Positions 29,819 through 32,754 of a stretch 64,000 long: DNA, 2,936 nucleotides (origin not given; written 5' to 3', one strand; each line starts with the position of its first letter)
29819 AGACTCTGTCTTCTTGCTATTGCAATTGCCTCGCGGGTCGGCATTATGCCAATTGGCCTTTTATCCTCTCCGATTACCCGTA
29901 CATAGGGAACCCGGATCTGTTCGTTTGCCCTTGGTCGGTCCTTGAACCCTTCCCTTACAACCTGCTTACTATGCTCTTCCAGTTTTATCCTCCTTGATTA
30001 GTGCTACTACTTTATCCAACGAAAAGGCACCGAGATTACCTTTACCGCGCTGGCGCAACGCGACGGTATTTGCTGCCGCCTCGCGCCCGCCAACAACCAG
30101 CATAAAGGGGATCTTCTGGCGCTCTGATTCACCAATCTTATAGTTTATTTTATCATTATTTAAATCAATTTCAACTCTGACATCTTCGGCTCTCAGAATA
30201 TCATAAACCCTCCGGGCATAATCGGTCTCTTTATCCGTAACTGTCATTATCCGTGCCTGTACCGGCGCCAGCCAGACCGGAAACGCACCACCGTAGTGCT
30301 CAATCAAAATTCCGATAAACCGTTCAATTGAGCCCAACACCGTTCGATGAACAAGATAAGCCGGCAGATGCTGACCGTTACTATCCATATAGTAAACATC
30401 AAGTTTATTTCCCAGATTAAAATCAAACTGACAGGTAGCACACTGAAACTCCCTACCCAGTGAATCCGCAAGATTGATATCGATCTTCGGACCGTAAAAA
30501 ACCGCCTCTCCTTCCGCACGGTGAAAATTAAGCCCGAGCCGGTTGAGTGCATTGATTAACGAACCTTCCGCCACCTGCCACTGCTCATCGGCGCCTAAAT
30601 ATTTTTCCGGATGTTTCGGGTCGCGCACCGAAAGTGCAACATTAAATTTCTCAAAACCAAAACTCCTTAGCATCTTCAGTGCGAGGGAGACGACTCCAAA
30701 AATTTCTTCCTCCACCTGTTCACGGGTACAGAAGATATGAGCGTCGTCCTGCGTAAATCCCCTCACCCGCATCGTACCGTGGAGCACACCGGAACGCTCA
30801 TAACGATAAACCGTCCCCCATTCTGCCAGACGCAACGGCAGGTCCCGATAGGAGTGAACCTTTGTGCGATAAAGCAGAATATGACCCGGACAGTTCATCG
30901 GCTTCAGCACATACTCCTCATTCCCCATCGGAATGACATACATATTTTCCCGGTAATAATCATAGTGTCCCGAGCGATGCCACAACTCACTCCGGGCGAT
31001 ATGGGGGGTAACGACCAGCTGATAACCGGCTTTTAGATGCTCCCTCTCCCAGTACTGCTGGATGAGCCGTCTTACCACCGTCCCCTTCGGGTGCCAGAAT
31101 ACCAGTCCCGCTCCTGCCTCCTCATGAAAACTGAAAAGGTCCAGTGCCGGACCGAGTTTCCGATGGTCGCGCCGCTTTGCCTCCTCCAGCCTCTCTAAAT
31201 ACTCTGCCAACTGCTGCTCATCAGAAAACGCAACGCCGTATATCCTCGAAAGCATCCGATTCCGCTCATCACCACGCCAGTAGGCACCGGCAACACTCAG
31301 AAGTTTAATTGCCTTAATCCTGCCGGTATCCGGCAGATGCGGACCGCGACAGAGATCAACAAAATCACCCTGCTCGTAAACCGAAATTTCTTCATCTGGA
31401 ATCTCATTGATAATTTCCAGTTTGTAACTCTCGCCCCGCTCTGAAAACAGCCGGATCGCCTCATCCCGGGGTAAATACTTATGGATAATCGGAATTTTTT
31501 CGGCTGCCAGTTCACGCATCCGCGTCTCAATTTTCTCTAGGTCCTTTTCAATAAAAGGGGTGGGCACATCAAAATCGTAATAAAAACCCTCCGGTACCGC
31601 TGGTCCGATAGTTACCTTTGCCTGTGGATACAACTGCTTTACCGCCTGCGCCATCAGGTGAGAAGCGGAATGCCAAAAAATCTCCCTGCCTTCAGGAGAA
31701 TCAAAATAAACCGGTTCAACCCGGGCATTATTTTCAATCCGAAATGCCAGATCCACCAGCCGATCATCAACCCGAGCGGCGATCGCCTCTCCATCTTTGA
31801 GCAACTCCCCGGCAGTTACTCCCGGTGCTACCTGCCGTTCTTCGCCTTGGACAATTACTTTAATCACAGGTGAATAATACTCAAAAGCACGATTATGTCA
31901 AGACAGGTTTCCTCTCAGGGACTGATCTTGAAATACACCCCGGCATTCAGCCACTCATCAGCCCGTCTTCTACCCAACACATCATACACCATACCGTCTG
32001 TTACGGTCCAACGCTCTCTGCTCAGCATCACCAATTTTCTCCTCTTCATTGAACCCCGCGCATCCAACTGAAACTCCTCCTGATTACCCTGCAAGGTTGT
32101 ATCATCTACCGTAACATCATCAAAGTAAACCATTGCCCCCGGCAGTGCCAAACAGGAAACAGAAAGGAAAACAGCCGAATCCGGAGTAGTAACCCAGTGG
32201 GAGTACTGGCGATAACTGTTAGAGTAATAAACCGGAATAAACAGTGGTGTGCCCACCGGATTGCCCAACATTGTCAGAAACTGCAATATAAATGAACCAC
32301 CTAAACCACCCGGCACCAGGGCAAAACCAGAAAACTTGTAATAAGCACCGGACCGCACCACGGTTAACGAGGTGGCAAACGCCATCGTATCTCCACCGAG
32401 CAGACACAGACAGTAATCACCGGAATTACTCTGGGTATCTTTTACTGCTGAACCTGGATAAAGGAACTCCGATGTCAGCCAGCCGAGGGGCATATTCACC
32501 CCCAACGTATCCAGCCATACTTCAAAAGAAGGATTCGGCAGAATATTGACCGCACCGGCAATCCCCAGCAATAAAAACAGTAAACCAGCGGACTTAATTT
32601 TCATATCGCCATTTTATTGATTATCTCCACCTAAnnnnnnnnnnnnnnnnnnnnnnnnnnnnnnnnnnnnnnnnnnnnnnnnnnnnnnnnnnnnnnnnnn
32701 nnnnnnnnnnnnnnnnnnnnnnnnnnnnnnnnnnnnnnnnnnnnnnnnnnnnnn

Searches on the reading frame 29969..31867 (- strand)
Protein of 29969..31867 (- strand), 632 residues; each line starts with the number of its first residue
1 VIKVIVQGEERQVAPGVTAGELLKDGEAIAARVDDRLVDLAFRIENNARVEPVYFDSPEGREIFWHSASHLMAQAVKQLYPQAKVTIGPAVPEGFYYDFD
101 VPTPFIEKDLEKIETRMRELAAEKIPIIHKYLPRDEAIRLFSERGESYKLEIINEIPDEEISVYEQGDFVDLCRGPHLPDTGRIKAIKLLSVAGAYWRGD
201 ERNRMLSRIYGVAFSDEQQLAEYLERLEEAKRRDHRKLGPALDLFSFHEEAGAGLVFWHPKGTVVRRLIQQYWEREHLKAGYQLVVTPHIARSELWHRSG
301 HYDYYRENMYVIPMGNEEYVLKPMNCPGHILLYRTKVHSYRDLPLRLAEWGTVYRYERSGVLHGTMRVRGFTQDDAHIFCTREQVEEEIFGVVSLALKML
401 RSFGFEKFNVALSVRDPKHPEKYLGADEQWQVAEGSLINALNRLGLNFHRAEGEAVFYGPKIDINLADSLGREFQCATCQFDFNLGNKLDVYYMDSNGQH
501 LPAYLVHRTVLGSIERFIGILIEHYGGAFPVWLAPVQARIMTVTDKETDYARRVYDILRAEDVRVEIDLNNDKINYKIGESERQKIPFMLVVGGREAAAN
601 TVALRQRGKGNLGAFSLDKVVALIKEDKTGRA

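Call 5: search_protein_families(library=pfam, proteins=[window:29969-31867:-], max_evalue=0.01)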
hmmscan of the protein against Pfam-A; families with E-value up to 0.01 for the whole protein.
window:29969-31867:- (632 aa): 3 families
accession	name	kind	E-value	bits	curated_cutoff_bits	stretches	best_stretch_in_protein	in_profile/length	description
PF00587.30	tRNA-synt_2b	-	4.4e-45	154.4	29.3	1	316-525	8-179/179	tRNA synthetase class II core domain (G, H, P, S and T)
PF03129.25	HGTP_anticodon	-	5.5e-20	71.8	21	1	537-626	1-93/94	Anticodon binding domain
PF07973.19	tRNA_SAD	-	1.2e-16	60.8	24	1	161-210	1-44/44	Threonyl and Alanyl tRNA synthetase second additional domain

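Call 6: search_protein_families(library=ncbifam, proteins=[window:29969-31867:-], max_evalue=0.01)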
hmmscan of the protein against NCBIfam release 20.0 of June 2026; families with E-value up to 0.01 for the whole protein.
window:29969-31867:- (632 aa): 19 families
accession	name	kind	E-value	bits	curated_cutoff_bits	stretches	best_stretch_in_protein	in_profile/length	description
TIGR00418.1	thrS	equivalog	3.1e-208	693.2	383.65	1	65-627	1-564/565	threonine--tRNA ligase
NF003068.0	PRK03991.1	equivalog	1.3e-60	205.4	484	1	224-630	188-594/613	threonine--tRNA ligase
TIGR00408.1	proS_fam_I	equivalog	3.2e-24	85.7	437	2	471-625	216-378/475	proline--tRNA ligase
NF008979.1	PRK12325.1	exception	3.5e-23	82.2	550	2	251-390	35-174/437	proline--tRNA ligase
NF006625.0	PRK09194.1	equivalog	1.9e-21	76.6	558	2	250-390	34-174/559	proline--tRNA ligase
TIGR00442.1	hisS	equivalog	9.6e-20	70.9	286.75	2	259-415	10-162/406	histidine--tRNA ligase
TIGR00409.1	proS_fam_II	equivalog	3.2e-17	62.6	306.7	2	250-393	34-177/568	proline--tRNA ligase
NF011500.0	PRK14938.1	equivalog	5.8e-14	51.9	362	1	528-627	267-367/387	Ser-tRNA(Thr) hydrolase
TIGR00389.1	glyS_dimeric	equivalog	2.9e-11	42.6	243.3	1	529-626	465-563/565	glycine--tRNA ligase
NF003211.1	PRK04173.1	equivalog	5.3e-11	42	312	1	322-417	166-261/454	glycine--tRNA ligase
TIGR00344.1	alaS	equivalog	6.4e-08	31.3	457.05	1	66-202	557-687/847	alanine--tRNA ligase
NF040865.1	a_tRNA_ed_AlaXM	equivalog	1.1e-07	31.9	300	1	65-193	97-220/234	alanyl-tRNA editing protein AlaXM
TIGR00414.1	serS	equivalog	1.2e-06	27.9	301.65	1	225-401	132-312/418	serine--tRNA ligase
TIGR00443.1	hisZ_biosyn_reg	equivalog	1.2e-06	27.9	271.65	1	259-413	4-150/314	ATP phosphoribosyltransferase regulatory subunit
NF002436.0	PRK01584.1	equivalog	5.1e-05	22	529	1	65-188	456-574/595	alanine--tRNA ligase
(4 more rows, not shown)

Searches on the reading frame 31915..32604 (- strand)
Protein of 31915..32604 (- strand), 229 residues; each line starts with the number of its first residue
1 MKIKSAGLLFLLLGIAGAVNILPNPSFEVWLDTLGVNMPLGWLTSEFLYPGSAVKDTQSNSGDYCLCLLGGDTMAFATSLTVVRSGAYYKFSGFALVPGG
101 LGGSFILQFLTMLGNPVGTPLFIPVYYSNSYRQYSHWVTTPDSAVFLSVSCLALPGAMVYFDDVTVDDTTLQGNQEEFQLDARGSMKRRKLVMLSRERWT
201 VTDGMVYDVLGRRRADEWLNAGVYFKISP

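Call 5: search_protein_families(library=pfam, proteins=[window:31915-32604:-], max_evalue=0.01)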
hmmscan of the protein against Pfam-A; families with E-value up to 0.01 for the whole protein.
window:31915-32604:- (229 aa): 0 families

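Call 6: search_protein_families(library=ncbifam, proteins=[window:31915-32604:-], max_evalue=0.01)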
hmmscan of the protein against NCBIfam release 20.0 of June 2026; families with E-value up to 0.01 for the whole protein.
window:31915-32604:- (229 aa): 0 families

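Call 47: search_protein_families(library=pfam, proteins=[window:31915-32604:-], max_evalue=5)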
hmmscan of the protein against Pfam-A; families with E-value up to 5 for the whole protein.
window:31915-32604:- (229 aa): 0 families
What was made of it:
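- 31915..32604 (-): Downstream co-oriented 229-aa ORF (30-nt gap) with a signal peptide and a possible T9SS-like tail. Whether it belongs to the operon is uncertain. No Pfam or NCBIfam hit (calls 5, 6, 47).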
